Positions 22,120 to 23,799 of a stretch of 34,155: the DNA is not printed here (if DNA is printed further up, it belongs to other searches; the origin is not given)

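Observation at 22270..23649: HEPD/MPnS-family dioxygenase carrying the methylphosphonate-synthase residue signature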

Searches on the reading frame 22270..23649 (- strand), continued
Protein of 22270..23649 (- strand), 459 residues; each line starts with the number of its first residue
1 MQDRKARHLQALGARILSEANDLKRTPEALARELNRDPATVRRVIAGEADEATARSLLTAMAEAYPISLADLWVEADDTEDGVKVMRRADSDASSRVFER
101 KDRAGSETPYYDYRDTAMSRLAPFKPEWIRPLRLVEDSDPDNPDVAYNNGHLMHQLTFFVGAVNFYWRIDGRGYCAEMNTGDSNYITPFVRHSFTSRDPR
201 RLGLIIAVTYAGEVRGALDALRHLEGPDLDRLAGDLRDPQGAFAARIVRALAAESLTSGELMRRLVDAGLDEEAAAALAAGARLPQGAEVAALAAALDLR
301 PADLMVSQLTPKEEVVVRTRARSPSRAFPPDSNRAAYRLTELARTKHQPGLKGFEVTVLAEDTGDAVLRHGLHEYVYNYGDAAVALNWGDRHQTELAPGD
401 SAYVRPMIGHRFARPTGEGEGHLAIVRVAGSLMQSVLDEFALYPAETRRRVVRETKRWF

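Call 41: find_encoding_contigs(protein=P0011, flank=10000, max_places=1)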
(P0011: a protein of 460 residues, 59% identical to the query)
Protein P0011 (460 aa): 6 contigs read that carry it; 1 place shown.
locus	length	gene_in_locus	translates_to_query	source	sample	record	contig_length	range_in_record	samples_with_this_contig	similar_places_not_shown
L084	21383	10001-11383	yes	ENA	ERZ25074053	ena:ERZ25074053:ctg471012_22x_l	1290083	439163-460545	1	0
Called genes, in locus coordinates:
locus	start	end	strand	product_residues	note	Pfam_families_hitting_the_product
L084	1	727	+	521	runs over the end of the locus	PF02310:B12-binding, PF04055:Radical_SAM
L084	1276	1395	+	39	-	-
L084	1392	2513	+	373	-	PF00685:Sulfotransfer_1, PF13469:Sulfotransfer_3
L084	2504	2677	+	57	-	-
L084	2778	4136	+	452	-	-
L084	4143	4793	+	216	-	PF00132:Hexapep (weak)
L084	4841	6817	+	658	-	-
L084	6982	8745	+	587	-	PF00664:ABC_membrane (weak), PF00005:ABC_tran, PF02463:SMC_N (faint)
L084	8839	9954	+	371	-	PF12844:HTH_19, PF13560:HTH_31, PF01381:HTH_3, PF00483:NTP_transferase (faint), PF12804:NTP_transf_3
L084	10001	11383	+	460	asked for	-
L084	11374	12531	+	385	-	PF00465:Fe-ADH, PF13685:Fe-ADH_2 (faint), PF25137:ADH_Fe_C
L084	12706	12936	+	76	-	-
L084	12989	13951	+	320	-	-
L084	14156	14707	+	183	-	PF01583:APS_kinase, PF13238:AAA_18 (weak)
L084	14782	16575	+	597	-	PF00884:Sulfatase, PF16347:SGSH_C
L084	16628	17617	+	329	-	PF13489:Methyltransf_23, PF01209:Ubie_methyltran (weak), PF13847:Methyltransf_31, PF08241:Methyltransf_11, PF08242:Methyltransf_12, PF13649:Methyltransf_25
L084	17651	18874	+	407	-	PF13439:Glyco_transf_4, PF13579:Glyco_trans_4_4 (weak), PF20706:GT4-conflict, PF00534:Glycos_transf_1, PF13692:Glyco_trans_1_4, PF13524:Glyco_trans_1_2 (weak)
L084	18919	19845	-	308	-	PF05050:Methyltransf_21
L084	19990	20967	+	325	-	PF00685:Sulfotransfer_1, PF13469:Sulfotransfer_3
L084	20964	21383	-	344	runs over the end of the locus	PF13472:Lipase_GDSL_2 (weak)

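Call 42: find_encoding_contigs(protein=P0007, flank=10000, max_places=1)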
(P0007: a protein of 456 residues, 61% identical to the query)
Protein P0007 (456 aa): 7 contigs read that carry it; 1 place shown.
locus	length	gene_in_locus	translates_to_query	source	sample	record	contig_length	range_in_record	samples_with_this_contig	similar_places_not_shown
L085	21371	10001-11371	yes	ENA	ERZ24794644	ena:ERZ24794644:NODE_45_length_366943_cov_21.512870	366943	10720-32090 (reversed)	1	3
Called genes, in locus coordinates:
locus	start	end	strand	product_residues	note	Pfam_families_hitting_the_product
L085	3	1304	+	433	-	PF01457:Peptidase_M8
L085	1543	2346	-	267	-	PF00027:cNMP_binding, PF00498:FHA (weak)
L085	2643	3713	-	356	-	PF02558:ApbA, PF08546:ApbA_C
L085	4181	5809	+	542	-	PF00078:RVT_1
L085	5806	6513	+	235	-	-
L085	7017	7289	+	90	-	PF14026:SCO4226-like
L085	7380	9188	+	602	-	PF02538:Hydantoinase_B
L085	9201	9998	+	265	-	PF01128:IspD (weak), PF12804:NTP_transf_3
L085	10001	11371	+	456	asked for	PF07883:Cupin_2 (faint)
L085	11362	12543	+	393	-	PF00465:Fe-ADH, PF25137:ADH_Fe_C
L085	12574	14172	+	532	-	-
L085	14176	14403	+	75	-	-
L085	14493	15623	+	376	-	PF04464:Glyphos_transf (weak)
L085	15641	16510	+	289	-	PF00296:Bac_luciferase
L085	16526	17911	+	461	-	PF01266:DAO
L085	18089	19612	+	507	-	PF00664:ABC_membrane, PF00005:ABC_tran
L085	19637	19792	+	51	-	-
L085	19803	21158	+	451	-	PF25919:BSH_CusB (faint), PF25994:HH_AprE, PF26002:Beta-barrel_AprE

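Call 43: find_encoding_contigs(protein=P0027, flank=10000, max_places=1)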
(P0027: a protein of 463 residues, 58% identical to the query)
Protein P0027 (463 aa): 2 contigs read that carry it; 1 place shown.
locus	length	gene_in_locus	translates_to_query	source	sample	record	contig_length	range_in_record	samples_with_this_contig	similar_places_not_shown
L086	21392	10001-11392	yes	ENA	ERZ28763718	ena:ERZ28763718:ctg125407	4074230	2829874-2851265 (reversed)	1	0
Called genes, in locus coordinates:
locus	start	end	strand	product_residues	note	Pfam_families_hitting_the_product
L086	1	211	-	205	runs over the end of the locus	PF00117:GATase, PF07685:GATase_3 (weak), PF01174:SNO, PF07722:Peptidase_C26 (weak)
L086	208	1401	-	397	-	-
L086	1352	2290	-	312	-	PF05050:Methyltransf_21 (weak)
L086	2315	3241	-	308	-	-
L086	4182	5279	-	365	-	PF00551:Formyl_trans_N, PF02911:Formyl_trans_C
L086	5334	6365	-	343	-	-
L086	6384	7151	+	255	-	PF00483:NTP_transferase (weak), PF12804:NTP_transf_3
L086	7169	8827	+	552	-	PF13714:PEP_mutase, PF12804:NTP_transf_3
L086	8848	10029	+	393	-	PF02776:TPP_enzyme_N, PF02775:TPP_enzyme_C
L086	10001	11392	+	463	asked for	PF07883:Cupin_2 (faint)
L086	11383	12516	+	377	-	PF00465:Fe-ADH, PF25137:ADH_Fe_C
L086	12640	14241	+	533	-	PF01663:Phosphodiest (faint), PF00884:Sulfatase, PF16347:SGSH_C (weak)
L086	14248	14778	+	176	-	PF01583:APS_kinase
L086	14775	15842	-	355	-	PF13472:Lipase_GDSL_2 (faint)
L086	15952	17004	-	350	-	PF03062:MBOAT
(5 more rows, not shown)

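Call 45: search_solved_structures(query=A1, max_evalue=0.01, show_alignments=0)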
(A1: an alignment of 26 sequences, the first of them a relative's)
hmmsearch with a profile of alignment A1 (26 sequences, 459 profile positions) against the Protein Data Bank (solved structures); distinct sequences matched with E-value up to 0.01: 8.
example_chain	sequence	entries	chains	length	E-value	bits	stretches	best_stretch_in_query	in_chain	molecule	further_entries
6b9s_A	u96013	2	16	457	2.5e-118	398.8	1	7-459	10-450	Methylphosphonate synthase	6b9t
6b9r_A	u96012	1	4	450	1.9e-95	323.4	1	16-459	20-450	Hydroxyethylphosphonate dioxygenase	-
1zz6_A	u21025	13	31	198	1.4e-08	37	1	236-426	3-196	Hydroxypropylphosphonic Acid Epoxidase | Hydroxyprophylphosphonic Acid Epoxidase | EPOXIDASE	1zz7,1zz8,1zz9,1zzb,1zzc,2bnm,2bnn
4j1x_A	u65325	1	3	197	1.7e-08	36.7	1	237-426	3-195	Epoxidase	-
5u55_A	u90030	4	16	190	5.2e-08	35.1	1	260-426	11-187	(S)-2-hydroxypropylphosphonic acid epoxidase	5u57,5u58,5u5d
3rzz_A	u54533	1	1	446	0.0015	20.4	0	179-413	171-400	Hydroxyethylphoshphonate Dioxygenase (PhpD)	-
4yar_A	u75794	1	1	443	0.0025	19.7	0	178-413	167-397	2-hydroxyethylphosphonate dioxygenase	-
3g7d_A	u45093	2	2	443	0.0029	19.5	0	179-413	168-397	PhpD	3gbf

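Call 52: predict_structure(alignment_id=A1)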
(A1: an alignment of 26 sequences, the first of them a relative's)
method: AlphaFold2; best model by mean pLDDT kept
length: 459 residues; sequences in the alignment: 26
mean_pLDDT: 92.2   pTM: 0.87
mean pLDDT of the five models: 92.2, 90.0, 89.2, 88.5, 87.0
residues with pLDDT >= 90: 357; 70-90: 96; 50-70: 6; < 50: 0
segments of 3 or more residues with pLDDT < 50: none
pLDDT, mean of each block of 10 residues (from residue 1): 80 90 91 96 94 94 90 77 92 95 94 91 87 94 93 95 96 96 96 95 95 86 91 94 96 96 97 97 94 95 91 95 93 90 92 96 90 96 93 94 94 95 95 88 88 73
secondary structure, 60 per line:
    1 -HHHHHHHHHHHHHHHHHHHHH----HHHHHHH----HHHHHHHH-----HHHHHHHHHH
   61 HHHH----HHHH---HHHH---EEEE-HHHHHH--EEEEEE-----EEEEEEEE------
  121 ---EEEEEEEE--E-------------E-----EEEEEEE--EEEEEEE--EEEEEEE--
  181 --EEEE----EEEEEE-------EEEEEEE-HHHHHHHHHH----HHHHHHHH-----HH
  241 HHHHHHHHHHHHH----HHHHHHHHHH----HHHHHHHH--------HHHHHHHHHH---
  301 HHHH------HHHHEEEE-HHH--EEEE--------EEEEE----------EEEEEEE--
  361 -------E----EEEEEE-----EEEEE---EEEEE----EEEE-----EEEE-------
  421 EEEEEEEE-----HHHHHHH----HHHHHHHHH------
elements in order: H2-22 H27-33 H38-45 H51-64 H69-72 H76-79 E83-86 H88-93 E96-101 E107-114 E124-131 E154-160 E163-169 E172-178 E183-186 E191-196 E204-210 H212-221 H226-233 H239-253 H258-267 H272-279 H288-297 H301-304 H311-314 E315-318 E325-328 E337-341 E352-358 E373-378 E384-388 E392-396 E401-404 E410-413 E421-428 H434-440 H445-453

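Call 58: fold_search(model_id=the predicted structure, library=pdb)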
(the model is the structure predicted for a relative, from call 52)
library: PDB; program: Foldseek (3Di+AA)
matches with E <= 10: 1934; with E <= 0.001: 425
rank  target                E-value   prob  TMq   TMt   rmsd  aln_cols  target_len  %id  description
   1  6b9t_D                3.5e-46  1.00  0.82  0.83   3.5       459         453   36  Crystal structure of MPnS with substrate 2-hydroxyethylphosphonate (2-HEP) and Fe(II) bound (released 2017-12-20)
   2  6b9s_D                7.9e-46  1.00  0.80  0.83   3.8       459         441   36  MPnS crystallized in the absence of substrate (released 2017-12-20)
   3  6b9s_C                1.7e-45  1.00  0.80  0.83   3.7       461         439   36  MPnS crystallized in the absence of substrate (released 2017-12-20)
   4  6b9s_A                2.1e-45  1.00  0.81  0.83   3.7       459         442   36  MPnS crystallized in the absence of substrate (released 2017-12-20)
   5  6b9s_G                3.6e-45  1.00  0.81  0.83   3.8       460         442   36  MPnS crystallized in the absence of substrate (released 2017-12-20)
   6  6b9s_B                4.2e-45  1.00  0.81  0.84   3.7       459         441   36  MPnS crystallized in the absence of substrate (released 2017-12-20)
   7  6b9t_A                7.2e-45  1.00  0.82  0.84   3.6       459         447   36  Crystal structure of MPnS with substrate 2-hydroxyethylphosphonate (2-HEP) and Fe(II) bound (released 2017-12-20)
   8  6b9t_E                1.0e-44  1.00  0.81  0.84   3.6       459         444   36  Crystal structure of MPnS with substrate 2-hydroxyethylphosphonate (2-HEP) and Fe(II) bound (released 2017-12-20)
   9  6b9r_A                2.5e-44  1.00  0.79  0.81   4.3       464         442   35  Streptomyces albus HEPD with substrate 2-hydroxyethylphosphonate (2-HEP) and Fe(II) bound (released 2017-12-20)
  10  6b9s_H                3.9e-44  1.00  0.78  0.83   3.7       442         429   36  MPnS crystallized in the absence of substrate (released 2017-12-20)
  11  6b9t_B                4.8e-44  1.00  0.81  0.83   3.7       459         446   36  Crystal structure of MPnS with substrate 2-hydroxyethylphosphonate (2-HEP) and Fe(II) bound (released 2017-12-20)
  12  6b9r_C                2.2e-43  1.00  0.79  0.81   4.3       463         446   35  Streptomyces albus HEPD with substrate 2-hydroxyethylphosphonate (2-HEP) and Fe(II) bound (released 2017-12-20)
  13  6b9s_F                9.9e-40  1.00  0.73  0.84   3.1       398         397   37  MPnS crystallized in the absence of substrate (released 2017-12-20)
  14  3g7d                  1.7e-22  1.00  0.63  0.68   6.0       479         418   18  Native PhpD with Cadmium Atoms (released 2009-06-09)
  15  3gbf                  2.0e-22  1.00  0.64  0.70   5.9       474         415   18  Phpd with cadmium complexed with hydroethylphosphonate (HEP) (released 2009-06-09)
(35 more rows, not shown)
